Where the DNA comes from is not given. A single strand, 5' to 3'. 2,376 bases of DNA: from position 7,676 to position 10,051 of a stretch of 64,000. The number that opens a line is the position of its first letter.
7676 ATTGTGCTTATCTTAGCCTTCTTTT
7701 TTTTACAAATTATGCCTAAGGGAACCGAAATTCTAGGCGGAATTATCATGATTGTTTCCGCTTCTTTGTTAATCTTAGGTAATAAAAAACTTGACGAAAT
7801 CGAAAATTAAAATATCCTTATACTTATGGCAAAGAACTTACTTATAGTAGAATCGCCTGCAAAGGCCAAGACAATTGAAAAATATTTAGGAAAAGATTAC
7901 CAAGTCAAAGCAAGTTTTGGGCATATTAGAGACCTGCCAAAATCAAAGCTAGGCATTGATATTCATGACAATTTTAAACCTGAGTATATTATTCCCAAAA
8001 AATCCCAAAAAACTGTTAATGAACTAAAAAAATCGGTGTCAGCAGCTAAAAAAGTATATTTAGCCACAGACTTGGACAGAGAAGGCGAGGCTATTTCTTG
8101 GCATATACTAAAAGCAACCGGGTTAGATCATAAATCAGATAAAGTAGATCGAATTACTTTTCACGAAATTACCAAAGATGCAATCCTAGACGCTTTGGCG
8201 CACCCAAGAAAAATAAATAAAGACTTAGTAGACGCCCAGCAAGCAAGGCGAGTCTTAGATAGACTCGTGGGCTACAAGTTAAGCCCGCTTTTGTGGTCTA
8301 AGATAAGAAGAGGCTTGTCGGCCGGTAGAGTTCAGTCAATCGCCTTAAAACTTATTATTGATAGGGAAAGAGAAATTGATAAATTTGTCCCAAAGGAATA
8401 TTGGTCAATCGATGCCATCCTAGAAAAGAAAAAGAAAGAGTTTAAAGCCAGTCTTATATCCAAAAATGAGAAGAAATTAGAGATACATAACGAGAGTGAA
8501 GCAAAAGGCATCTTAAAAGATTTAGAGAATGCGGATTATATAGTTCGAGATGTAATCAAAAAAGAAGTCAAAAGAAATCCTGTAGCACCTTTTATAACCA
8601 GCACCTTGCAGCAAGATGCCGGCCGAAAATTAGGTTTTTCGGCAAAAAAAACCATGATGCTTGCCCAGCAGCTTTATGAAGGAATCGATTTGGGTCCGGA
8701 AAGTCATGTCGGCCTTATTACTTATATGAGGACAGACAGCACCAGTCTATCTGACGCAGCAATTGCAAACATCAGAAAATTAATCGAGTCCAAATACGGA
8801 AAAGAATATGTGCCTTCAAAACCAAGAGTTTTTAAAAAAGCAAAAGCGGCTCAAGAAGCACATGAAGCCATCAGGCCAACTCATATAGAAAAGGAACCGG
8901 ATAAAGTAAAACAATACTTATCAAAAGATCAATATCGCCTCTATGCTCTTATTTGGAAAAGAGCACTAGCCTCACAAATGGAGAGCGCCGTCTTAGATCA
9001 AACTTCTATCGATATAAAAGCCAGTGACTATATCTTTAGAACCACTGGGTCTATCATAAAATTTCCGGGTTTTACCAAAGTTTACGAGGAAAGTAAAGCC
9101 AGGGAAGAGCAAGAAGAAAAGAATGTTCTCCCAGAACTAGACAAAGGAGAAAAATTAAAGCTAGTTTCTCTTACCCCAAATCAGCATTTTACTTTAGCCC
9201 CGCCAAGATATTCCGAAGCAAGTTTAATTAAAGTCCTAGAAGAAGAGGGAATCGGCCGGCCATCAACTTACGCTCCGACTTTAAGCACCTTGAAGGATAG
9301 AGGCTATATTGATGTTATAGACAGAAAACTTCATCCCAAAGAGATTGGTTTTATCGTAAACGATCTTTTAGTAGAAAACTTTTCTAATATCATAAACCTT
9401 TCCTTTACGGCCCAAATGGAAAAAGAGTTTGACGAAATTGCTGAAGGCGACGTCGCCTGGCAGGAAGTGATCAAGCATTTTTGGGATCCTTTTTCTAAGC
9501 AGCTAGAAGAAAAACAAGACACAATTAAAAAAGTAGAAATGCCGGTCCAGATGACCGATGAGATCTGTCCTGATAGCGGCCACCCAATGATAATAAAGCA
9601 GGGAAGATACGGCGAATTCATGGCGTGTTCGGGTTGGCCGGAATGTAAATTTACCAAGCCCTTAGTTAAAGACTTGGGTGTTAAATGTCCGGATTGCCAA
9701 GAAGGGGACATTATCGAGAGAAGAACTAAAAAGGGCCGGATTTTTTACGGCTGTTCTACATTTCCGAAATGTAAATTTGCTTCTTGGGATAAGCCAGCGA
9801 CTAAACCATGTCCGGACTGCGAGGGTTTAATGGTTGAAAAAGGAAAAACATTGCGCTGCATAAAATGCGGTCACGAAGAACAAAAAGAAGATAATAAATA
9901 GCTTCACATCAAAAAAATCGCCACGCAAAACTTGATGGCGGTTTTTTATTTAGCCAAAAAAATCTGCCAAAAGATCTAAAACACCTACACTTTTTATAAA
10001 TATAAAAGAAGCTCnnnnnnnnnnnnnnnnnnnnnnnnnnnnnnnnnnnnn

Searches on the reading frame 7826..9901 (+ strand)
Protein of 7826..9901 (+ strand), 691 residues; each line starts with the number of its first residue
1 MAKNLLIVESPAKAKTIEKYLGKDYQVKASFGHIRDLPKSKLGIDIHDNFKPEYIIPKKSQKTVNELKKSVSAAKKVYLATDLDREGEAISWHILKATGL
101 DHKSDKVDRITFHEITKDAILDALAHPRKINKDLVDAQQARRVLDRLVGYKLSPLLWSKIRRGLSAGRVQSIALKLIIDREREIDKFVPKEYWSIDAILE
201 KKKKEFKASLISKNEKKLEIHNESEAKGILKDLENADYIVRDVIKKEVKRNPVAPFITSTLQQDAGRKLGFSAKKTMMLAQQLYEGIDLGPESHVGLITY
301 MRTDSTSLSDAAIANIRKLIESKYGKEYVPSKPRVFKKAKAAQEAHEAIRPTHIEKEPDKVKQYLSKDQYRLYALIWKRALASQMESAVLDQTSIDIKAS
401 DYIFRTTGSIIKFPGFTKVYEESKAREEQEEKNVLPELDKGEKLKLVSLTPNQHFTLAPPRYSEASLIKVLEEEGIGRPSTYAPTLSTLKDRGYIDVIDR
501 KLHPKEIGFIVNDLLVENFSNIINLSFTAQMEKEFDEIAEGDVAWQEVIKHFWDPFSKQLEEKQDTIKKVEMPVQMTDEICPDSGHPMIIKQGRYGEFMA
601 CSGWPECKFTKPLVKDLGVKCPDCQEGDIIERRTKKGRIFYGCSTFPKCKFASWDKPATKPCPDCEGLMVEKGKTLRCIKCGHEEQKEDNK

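Call 90: search_protein_families(library=pfam, proteins=[window:7826-9901:+], max_evalue=0.001)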
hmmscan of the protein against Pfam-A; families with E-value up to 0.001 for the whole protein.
window:7826-9901:+ (691 aa): 3 families
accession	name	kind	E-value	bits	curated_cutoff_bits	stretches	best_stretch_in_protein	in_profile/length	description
PF01131.25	Topoisom_bac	-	1e-131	440.2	35.1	1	129-550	1-411/411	DNA topoisomerase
PF01396.24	Zn_ribbon_Top1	-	8e-28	96.4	32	2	618-657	1-38/39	Topoisomerase DNA binding C4 zinc finger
PF01751.28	Toprim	-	1.7e-22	79.9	23.1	1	5-115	2-96/96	Toprim domain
